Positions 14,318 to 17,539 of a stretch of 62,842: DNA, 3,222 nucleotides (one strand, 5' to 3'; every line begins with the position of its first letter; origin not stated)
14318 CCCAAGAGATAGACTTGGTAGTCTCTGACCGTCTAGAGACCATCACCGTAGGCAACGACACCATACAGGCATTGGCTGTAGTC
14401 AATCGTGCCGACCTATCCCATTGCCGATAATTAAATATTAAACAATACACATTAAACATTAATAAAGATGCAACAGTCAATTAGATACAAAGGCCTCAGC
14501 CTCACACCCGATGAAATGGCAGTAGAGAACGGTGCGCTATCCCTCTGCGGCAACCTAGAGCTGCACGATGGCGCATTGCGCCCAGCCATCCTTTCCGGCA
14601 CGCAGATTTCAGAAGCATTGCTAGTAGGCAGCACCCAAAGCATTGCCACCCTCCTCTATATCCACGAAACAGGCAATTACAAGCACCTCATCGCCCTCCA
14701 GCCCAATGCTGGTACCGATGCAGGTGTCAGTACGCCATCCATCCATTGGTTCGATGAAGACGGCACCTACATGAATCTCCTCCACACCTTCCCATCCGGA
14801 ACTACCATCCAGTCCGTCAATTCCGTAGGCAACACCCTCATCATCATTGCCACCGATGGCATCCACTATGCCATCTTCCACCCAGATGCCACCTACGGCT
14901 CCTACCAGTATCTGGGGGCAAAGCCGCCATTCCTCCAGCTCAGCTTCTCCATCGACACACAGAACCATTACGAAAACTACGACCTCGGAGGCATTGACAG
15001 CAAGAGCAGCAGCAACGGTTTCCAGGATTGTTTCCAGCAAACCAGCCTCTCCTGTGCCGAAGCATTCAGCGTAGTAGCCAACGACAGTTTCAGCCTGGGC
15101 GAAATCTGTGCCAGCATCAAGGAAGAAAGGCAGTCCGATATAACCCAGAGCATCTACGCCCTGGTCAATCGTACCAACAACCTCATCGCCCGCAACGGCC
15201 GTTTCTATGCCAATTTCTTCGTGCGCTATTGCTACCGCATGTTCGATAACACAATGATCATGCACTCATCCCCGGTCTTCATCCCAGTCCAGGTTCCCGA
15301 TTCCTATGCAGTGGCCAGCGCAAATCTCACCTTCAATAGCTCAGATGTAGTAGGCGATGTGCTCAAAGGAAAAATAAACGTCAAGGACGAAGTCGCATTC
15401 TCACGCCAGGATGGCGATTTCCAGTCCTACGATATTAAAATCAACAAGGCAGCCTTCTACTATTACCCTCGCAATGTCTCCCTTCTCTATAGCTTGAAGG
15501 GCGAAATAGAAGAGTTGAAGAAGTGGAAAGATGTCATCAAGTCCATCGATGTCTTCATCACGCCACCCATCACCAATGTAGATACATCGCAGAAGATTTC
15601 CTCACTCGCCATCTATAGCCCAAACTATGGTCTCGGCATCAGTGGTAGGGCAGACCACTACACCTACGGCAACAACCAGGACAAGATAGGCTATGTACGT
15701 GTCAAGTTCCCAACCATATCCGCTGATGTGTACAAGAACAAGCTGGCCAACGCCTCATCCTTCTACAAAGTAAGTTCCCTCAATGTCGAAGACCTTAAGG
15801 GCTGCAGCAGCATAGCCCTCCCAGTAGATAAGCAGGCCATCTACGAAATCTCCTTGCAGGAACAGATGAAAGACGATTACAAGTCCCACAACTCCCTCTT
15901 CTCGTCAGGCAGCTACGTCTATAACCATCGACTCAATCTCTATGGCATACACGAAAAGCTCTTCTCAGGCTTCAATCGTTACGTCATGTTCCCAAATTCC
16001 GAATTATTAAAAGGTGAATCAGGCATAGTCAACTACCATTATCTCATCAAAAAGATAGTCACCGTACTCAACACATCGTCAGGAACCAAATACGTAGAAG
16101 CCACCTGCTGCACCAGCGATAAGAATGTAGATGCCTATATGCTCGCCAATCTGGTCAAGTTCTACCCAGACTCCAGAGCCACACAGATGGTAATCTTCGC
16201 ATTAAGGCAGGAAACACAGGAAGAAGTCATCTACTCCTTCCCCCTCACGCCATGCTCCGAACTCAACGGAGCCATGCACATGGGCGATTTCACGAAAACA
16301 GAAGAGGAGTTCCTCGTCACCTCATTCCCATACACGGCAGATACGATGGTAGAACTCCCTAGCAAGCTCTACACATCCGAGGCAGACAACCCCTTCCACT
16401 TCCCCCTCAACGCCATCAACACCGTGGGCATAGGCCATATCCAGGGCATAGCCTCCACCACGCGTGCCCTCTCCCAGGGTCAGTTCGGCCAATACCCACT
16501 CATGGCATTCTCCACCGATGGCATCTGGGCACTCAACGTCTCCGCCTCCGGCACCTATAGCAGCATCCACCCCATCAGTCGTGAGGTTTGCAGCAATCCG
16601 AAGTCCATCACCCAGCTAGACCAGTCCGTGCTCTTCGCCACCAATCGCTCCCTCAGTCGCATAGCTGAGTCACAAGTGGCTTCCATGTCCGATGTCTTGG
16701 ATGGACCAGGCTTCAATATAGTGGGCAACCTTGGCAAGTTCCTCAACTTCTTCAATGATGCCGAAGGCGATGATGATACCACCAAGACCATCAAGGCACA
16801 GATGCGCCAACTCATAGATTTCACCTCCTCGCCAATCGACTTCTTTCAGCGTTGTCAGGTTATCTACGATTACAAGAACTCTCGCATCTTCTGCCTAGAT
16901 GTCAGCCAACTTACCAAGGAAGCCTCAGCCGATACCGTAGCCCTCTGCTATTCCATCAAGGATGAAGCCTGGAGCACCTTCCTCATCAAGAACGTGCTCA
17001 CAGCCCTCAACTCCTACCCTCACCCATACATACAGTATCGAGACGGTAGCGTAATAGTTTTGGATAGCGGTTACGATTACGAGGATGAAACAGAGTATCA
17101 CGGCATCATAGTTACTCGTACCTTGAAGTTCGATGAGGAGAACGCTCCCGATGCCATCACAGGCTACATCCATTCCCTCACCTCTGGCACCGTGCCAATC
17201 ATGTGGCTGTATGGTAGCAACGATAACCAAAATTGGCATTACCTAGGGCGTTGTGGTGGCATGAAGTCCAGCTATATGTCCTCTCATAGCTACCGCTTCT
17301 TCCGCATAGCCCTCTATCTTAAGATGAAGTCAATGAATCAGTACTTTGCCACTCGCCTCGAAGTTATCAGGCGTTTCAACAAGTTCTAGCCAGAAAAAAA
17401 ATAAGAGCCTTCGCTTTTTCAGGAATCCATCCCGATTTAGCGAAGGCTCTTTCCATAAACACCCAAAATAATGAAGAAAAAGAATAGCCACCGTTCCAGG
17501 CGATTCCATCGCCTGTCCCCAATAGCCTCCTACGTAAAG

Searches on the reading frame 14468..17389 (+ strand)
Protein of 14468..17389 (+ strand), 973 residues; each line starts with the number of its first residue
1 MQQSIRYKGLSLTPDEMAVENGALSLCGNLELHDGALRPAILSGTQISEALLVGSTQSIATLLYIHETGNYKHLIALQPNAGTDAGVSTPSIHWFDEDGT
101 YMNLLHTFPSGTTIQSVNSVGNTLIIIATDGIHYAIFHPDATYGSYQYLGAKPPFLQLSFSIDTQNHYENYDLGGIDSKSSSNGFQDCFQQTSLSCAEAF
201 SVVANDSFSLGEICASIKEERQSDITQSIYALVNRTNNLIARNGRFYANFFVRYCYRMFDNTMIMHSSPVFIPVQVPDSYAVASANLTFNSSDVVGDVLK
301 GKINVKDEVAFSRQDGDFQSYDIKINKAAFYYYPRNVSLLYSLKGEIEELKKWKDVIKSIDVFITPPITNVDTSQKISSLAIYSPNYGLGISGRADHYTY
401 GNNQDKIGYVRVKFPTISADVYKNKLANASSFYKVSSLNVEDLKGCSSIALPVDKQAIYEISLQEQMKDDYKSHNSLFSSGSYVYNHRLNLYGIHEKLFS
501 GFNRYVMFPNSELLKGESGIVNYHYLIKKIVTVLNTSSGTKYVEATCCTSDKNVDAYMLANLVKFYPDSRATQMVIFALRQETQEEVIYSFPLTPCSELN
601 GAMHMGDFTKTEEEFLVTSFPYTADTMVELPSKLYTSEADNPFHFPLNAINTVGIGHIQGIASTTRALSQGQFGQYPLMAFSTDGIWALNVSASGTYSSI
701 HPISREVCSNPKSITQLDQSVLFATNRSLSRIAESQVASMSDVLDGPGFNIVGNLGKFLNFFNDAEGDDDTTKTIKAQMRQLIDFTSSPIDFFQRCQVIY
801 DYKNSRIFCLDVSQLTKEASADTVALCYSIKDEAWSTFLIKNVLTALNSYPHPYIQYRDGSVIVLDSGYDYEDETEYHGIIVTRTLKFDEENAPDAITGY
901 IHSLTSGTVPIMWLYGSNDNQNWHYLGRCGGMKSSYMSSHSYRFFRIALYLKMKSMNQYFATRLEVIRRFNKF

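Call 9: search_protein_families(library=pfam, proteins=[window:14468-17389:+], max_evalue=0.01)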
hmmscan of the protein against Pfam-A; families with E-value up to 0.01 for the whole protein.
window:14468-17389:+ (973 aa): 0 families

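Call 20: search_protein_families(library=phrogs, proteins=[window:14468-17389:+], max_evalue=0.01)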
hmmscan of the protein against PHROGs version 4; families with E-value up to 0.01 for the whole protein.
window:14468-17389:+ (973 aa): 1 family
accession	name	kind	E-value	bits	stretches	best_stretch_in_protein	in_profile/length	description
phrog_32516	-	unknown function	7.1e-113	379.3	3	395-956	375-949/968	-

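Call 39: find_homologous_proteins(query=window:14468-17389:+, max_evalue=1e-10)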
Query window:14468-17389:+ (973 aa): 452 proteins with E <= 1e-10 among 8000 candidates; the best 120 are listed.
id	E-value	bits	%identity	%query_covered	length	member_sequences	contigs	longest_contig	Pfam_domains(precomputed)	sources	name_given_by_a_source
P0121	0.0e+0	2213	99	100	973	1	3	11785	-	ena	-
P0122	0.0e+0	2213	99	100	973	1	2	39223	-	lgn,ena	-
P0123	0.0e+0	2210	99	100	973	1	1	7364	-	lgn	-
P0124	0.0e+0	2209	99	100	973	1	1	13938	-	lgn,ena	-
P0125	0.0e+0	2209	99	100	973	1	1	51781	-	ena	-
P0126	0.0e+0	2206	99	100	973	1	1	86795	-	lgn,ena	-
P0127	0.0e+0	2206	99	100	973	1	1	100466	-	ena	-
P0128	0.0e+0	2205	99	100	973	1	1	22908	-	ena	-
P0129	0.0e+0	2204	99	100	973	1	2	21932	-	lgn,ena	-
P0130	0.0e+0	2199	99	100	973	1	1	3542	-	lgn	-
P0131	0.0e+0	2195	98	100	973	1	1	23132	-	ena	-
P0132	0.0e+0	2188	98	100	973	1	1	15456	-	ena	-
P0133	0.0e+0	2184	98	100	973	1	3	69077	-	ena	-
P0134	0.0e+0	2172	97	100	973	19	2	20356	-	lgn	-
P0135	0.0e+0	1972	88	100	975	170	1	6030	-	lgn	-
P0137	0.0e+0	1832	82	100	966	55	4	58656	-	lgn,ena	-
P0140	0.0e+0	1641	74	100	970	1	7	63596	-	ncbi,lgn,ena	-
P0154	0.0e+0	1470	68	100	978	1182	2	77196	-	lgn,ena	-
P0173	0.0e+0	1440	67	100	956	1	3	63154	-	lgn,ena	-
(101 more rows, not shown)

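Call 40: find_encoding_contigs(protein=P0173, flank=10000, max_places=1)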
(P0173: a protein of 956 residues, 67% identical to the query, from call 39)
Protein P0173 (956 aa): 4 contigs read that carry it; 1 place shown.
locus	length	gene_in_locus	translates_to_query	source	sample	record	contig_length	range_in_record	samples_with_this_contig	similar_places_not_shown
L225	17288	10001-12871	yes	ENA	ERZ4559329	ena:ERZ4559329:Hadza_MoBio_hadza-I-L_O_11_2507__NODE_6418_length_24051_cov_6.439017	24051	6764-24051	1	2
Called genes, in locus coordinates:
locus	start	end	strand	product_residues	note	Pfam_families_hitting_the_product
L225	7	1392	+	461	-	-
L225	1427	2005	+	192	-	-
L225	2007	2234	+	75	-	-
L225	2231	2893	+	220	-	-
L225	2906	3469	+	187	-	-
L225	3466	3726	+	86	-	-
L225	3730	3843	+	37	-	-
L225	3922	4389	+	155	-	-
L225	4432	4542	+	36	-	-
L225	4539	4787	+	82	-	-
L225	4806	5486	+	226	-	-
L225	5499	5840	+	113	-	-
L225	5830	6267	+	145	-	PF21825:Sequestin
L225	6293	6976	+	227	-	-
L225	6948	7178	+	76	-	-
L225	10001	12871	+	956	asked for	-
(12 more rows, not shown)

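Call 41: find_encoding_contigs(protein=P0140, flank=10000, max_places=1)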
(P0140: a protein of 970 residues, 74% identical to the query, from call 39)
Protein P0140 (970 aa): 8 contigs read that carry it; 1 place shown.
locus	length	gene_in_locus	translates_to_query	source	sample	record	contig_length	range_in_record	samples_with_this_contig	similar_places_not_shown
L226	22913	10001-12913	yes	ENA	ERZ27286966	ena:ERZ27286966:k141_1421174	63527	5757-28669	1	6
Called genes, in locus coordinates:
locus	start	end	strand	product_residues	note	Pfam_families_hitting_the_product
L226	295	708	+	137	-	-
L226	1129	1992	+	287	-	-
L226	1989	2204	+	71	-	-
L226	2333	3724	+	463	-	-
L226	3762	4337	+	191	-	-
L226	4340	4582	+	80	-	-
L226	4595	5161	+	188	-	-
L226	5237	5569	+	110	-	-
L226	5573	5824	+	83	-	-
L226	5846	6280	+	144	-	PF21825:Sequestin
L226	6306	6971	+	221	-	-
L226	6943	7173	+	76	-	-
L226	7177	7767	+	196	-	-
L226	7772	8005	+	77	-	PF14902:DUF4494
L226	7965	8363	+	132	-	PF14902:DUF4494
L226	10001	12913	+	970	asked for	-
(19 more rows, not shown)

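Call 42: find_encoding_contigs(protein=P0154, flank=10000, max_places=1)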
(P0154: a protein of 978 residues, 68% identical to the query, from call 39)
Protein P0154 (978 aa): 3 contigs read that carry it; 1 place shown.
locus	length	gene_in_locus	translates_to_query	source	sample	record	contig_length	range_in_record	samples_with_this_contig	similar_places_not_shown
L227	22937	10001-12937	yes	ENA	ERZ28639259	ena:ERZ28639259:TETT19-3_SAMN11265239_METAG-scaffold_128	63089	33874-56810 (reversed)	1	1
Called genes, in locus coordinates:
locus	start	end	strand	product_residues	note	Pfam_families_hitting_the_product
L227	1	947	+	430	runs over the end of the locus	PF00145:DNA_methylase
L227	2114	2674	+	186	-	-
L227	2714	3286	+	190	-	-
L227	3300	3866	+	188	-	-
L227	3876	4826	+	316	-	-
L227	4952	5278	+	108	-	-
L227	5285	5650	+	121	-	-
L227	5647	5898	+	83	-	-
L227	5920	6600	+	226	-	-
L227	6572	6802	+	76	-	-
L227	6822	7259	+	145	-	PF21825:Sequestin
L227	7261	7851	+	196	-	-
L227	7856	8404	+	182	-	PF14902:DUF4494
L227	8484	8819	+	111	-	-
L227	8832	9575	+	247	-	-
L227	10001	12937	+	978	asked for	-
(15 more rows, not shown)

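Call 43: find_encoding_contigs(protein=P0137, flank=10000, max_places=1)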
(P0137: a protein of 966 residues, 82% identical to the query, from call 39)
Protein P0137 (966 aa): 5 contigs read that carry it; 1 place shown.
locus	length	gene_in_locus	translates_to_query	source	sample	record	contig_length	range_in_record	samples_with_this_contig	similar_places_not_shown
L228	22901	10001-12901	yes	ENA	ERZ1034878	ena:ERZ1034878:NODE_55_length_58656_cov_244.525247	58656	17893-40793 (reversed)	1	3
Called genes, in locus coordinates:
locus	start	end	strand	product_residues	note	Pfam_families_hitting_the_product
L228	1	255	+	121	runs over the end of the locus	-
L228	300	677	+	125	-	-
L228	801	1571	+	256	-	-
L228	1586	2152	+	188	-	-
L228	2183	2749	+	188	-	-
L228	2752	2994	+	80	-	-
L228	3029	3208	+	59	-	-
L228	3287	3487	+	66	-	-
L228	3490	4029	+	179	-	PF11195:Tad2-like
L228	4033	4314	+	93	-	-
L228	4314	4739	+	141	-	-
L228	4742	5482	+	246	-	-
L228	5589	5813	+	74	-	-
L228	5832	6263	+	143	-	-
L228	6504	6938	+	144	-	PF21825:Sequestin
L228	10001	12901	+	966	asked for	-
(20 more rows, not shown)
